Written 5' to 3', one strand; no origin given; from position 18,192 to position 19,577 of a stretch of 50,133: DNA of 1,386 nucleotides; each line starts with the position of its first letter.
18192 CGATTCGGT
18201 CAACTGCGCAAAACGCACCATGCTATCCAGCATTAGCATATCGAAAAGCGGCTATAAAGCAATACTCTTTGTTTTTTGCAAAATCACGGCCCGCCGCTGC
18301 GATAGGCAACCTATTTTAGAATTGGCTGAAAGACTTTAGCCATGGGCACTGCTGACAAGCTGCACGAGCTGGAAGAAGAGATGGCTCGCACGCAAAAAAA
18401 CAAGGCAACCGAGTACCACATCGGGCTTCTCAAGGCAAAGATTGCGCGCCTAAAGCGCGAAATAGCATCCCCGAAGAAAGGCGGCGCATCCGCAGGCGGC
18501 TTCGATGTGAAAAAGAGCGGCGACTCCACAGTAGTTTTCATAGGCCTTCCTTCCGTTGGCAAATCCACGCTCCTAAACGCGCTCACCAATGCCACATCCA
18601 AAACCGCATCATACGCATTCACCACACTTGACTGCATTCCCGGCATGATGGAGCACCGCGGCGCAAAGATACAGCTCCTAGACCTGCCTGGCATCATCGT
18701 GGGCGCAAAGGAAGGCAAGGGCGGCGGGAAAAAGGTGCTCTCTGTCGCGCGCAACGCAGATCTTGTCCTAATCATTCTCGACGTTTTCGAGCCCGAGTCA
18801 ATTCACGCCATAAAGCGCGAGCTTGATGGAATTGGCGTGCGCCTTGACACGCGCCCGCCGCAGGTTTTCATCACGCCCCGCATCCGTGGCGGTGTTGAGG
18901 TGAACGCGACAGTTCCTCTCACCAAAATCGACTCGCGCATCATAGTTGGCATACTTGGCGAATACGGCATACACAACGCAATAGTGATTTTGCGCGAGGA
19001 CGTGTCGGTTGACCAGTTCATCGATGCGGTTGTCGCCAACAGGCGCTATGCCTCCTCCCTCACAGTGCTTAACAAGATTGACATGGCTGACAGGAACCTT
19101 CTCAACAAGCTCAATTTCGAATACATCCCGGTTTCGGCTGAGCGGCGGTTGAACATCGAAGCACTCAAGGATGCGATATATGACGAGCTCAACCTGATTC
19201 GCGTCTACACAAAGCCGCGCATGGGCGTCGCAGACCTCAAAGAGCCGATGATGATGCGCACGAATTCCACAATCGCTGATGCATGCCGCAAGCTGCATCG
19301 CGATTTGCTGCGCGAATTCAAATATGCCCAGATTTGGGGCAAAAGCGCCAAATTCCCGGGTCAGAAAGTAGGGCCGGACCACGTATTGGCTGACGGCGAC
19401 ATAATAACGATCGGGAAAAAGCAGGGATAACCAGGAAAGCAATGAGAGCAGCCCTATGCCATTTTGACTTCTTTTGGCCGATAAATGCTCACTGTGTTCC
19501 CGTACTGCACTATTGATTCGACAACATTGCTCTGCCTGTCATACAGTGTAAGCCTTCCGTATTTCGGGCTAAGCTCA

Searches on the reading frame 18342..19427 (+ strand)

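Call 47: search_protein_families(library=pfam, proteins=[window:18342-19427:+], max_evalue=0.001)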
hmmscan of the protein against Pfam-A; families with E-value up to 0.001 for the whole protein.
window:18342-19427:+ (362 aa): 6 families
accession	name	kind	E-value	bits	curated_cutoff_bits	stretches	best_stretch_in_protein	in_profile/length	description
PF16897.10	MMR_HSR1_Xtn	-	1.7e-31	108.8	35.2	1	182-285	1-106/106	C-terminal region of MMR_HSR1 domain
PF01926.29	MMR_HSR1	-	2.2e-24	86.2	21.9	1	63-170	1-104/113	50S ribosome-binding GTPase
PF02824.27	TGS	-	3.2e-15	56.4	22.2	1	286-357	1-58/60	TGS domain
PF02421.24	FeoB_N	-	9.9e-13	48.3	27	1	63-119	2-58/156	Ferrous iron transport protein B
PF00350.29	Dynamin_N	-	1.9e-05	25.2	27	0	64-84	1-21/168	Dynamin family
PF03193.22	RsgA_GTPase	-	0.0001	22.6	30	0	61-85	106-130/174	RsgA GTPase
